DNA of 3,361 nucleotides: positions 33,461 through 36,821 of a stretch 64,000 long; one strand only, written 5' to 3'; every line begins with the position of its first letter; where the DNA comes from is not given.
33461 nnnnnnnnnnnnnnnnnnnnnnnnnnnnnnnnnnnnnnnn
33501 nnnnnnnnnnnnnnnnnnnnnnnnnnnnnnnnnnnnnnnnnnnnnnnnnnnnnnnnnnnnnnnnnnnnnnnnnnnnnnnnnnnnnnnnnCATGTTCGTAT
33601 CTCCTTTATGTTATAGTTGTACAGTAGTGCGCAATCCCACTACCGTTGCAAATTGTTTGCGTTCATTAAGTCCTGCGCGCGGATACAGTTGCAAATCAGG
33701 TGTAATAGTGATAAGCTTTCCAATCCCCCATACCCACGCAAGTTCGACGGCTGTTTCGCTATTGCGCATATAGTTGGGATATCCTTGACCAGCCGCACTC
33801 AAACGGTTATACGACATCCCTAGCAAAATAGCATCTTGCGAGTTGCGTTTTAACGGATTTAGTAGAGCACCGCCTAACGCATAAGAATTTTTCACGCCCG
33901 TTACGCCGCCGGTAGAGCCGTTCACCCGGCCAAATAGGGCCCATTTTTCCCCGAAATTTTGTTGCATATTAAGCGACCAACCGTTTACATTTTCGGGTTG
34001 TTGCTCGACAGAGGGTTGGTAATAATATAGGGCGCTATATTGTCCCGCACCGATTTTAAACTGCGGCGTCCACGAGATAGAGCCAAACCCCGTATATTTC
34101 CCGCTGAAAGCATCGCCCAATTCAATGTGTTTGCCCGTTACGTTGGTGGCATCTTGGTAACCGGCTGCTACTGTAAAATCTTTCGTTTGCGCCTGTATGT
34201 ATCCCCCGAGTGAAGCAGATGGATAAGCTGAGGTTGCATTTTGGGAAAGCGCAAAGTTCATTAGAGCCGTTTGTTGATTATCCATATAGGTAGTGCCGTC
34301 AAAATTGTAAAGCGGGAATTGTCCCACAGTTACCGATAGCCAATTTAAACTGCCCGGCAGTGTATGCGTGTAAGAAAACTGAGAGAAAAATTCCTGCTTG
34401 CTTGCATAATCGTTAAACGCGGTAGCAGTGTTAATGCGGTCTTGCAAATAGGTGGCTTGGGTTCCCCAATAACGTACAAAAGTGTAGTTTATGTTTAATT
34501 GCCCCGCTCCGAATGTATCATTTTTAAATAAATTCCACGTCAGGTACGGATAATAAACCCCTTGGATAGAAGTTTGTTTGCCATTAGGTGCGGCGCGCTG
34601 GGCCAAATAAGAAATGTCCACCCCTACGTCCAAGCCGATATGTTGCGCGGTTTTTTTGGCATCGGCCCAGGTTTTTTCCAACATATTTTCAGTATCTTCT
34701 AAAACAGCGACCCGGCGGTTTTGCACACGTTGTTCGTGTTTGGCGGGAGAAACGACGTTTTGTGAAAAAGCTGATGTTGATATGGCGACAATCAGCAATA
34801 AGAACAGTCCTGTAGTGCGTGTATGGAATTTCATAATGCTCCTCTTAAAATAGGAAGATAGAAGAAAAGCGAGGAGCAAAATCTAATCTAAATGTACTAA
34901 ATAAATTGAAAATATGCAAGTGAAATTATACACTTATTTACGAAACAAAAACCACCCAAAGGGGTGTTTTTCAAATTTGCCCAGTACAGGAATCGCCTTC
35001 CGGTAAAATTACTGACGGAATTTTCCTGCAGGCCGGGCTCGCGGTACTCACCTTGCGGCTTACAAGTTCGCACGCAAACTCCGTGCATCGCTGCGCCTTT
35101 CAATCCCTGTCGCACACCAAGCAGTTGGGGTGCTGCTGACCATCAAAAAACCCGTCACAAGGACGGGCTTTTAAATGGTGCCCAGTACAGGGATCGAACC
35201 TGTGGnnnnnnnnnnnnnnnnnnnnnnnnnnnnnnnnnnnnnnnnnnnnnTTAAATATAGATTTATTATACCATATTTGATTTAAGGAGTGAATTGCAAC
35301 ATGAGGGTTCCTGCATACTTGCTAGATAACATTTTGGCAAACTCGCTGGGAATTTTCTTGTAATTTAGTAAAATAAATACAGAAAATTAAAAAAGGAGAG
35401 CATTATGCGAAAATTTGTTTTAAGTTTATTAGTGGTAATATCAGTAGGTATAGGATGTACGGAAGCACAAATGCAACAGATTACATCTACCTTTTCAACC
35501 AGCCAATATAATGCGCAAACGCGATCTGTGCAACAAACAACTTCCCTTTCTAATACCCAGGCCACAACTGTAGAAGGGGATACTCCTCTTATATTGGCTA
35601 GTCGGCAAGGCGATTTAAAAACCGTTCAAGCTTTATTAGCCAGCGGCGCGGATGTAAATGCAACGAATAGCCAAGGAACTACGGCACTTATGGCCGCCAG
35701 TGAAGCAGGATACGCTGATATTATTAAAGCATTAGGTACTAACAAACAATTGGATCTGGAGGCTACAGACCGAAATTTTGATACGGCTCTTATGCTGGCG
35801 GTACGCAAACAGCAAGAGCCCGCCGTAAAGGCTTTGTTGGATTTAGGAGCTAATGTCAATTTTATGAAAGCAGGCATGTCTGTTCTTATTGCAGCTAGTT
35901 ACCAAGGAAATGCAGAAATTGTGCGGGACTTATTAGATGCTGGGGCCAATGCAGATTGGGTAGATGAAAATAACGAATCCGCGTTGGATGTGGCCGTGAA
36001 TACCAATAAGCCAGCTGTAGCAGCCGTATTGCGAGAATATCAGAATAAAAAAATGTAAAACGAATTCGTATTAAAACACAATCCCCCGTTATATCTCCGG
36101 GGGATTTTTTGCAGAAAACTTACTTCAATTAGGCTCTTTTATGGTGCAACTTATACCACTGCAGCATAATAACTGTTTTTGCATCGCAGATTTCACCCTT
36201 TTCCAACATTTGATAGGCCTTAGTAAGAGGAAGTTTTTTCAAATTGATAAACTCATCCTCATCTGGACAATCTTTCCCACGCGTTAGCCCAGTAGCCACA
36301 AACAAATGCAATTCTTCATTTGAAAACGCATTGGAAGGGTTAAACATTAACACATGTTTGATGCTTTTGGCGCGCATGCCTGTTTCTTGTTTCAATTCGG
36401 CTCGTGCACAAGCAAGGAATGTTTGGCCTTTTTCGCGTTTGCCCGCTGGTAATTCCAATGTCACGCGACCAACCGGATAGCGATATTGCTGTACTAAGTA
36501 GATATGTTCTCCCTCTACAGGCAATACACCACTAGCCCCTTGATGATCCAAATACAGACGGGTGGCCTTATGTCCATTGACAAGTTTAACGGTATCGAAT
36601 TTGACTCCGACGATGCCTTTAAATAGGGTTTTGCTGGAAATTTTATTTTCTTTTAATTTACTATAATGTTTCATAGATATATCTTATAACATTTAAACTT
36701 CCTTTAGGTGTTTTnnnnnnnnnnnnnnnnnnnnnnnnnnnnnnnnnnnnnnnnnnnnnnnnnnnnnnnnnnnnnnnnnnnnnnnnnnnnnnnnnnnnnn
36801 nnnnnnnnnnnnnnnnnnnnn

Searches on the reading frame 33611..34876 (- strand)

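Call 45: search_protein_families(library=pfam, proteins=[window:33611-34876:-], max_evalue=0.00001)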
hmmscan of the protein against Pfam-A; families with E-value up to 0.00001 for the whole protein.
window:33611-34876:- (421 aa): 1 family
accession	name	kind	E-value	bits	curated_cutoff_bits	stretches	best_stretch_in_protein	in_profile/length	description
PF04966.18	OprB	-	1.3e-15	58.2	22.9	1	164-420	77-371/372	Carbohydrate-selective porin, OprB family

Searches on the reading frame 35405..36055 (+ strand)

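Call 55: search_protein_families(library=pfam, proteins=[window:35405-36055:+], max_evalue=0.00001)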
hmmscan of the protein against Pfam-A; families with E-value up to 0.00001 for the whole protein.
window:35405-36055:+ (217 aa): 6 families
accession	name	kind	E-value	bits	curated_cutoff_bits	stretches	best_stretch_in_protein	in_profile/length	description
PF12796.13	Ank_2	-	6e-39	132.9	27.3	3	62-153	1-88/90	Ankyrin repeats (3 copies)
PF00023.36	Ank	-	2.5e-26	90.7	21.1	1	58-88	2-32/33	Ankyrin repeat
PF13637.12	Ank_4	-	1.1e-19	70.5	22.7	1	65-110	4-49/50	Ankyrin repeats (many copies)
PF13857.12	Ank_5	-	8.7e-16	58.3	27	0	77-132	1-56/56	Ankyrin repeats (many copies)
PF13606.12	Ank_3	-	7.8e-15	53.7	22.3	0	127-152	4-29/30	Ankyrin repeat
PF23745.1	ANK_LRRK2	-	5.7e-06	26.7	27.5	0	63-145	36-113/130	LRRK2 ANK repeat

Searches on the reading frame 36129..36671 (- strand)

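Call 55: search_protein_families(library=pfam, proteins=[window:36129-36671:-], max_evalue=0.00001)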
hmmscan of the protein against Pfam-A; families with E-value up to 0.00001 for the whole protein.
window:36129-36671:- (180 aa): 1 family
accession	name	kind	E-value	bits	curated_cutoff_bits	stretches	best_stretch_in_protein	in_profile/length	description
PF00293.34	NUDIX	-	3e-11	43.9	21.1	1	44-162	3-126/134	NUDIX domain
